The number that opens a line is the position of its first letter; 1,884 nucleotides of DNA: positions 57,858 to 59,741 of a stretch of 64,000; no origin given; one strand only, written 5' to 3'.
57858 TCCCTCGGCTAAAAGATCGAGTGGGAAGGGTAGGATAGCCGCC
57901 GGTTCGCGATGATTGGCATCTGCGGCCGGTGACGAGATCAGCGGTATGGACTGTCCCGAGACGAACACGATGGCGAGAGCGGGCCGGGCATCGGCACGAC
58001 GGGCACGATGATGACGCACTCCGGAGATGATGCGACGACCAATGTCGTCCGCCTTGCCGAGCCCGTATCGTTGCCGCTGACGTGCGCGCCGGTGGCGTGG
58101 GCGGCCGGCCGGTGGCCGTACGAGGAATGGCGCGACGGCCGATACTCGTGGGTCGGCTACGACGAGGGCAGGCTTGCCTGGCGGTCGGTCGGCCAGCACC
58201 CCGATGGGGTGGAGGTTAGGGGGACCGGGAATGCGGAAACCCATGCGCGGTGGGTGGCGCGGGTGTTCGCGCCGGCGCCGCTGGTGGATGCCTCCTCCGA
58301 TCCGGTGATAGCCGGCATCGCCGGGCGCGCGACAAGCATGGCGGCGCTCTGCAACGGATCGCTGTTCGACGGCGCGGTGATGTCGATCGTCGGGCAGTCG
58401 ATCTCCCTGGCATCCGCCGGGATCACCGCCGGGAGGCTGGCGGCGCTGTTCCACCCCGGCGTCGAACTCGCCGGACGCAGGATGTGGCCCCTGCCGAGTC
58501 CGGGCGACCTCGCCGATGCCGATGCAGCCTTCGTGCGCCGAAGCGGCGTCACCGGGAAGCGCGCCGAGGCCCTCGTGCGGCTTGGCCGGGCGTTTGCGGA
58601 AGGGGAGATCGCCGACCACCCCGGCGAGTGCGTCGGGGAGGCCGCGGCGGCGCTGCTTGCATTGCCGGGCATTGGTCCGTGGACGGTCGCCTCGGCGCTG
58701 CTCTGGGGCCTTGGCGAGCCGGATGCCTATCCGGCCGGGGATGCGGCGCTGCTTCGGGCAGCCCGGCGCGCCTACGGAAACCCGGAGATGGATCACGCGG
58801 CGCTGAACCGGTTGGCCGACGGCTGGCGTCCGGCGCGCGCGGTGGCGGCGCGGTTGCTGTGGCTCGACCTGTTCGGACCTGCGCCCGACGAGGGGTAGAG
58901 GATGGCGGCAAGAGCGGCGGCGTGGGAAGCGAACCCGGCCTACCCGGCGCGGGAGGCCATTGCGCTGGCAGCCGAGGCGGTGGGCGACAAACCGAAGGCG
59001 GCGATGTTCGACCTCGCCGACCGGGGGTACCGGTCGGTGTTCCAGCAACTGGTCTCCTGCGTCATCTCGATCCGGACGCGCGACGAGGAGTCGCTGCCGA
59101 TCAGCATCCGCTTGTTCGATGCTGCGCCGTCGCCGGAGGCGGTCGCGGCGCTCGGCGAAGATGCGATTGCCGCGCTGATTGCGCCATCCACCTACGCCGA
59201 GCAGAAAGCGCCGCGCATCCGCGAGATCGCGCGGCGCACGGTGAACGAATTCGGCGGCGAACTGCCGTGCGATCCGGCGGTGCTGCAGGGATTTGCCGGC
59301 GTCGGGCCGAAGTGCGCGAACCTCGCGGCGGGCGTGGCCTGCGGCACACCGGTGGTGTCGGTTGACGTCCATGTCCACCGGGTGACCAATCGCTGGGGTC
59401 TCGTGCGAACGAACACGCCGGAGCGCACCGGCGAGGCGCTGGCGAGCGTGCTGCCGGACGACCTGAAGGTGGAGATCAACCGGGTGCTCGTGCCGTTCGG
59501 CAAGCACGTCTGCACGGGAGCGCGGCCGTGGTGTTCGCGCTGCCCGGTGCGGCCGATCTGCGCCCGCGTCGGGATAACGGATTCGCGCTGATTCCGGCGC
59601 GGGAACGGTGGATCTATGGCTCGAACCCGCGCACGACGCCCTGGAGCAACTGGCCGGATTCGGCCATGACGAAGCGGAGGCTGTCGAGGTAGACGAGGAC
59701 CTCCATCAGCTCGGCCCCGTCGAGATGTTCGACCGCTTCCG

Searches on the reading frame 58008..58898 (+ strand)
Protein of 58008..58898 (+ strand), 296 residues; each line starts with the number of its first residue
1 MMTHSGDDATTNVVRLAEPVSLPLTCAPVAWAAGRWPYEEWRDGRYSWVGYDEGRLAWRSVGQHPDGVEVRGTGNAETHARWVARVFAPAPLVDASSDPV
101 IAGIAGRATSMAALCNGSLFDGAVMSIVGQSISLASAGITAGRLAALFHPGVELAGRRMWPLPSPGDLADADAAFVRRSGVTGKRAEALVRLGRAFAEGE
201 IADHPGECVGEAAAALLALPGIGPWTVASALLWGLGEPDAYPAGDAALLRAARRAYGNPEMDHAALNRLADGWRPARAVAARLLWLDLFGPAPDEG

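Call 64: search_protein_families(library=pfam, proteins=[window:58008-58898:+], max_evalue=0.001)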
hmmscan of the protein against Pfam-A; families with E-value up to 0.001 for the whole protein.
window:58008-58898:+ (296 aa): 1 family
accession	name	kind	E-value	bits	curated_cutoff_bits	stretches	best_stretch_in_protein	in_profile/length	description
PF00730.31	HhH-GPD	-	6e-06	27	26.2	1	124-273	1-106/108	HhH-GPD superfamily base excision DNA repair protein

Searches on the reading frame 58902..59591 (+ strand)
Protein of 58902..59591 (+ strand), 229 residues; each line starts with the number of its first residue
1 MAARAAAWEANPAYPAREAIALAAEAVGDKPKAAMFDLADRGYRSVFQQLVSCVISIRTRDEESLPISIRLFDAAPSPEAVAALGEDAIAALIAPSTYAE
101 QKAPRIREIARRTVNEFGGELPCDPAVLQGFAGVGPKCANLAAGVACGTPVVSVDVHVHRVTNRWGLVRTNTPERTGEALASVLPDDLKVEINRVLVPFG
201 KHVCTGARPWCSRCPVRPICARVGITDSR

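Call 64: search_protein_families(library=pfam, proteins=[window:58902-59591:+], max_evalue=0.001)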
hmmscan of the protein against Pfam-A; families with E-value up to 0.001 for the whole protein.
window:58902-59591:+ (229 aa): 1 family
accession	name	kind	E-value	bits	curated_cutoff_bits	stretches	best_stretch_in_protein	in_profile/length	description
PF00730.31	HhH-GPD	-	4.2e-17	62.9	26.2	1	51-184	1-106/108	HhH-GPD superfamily base excision DNA repair protein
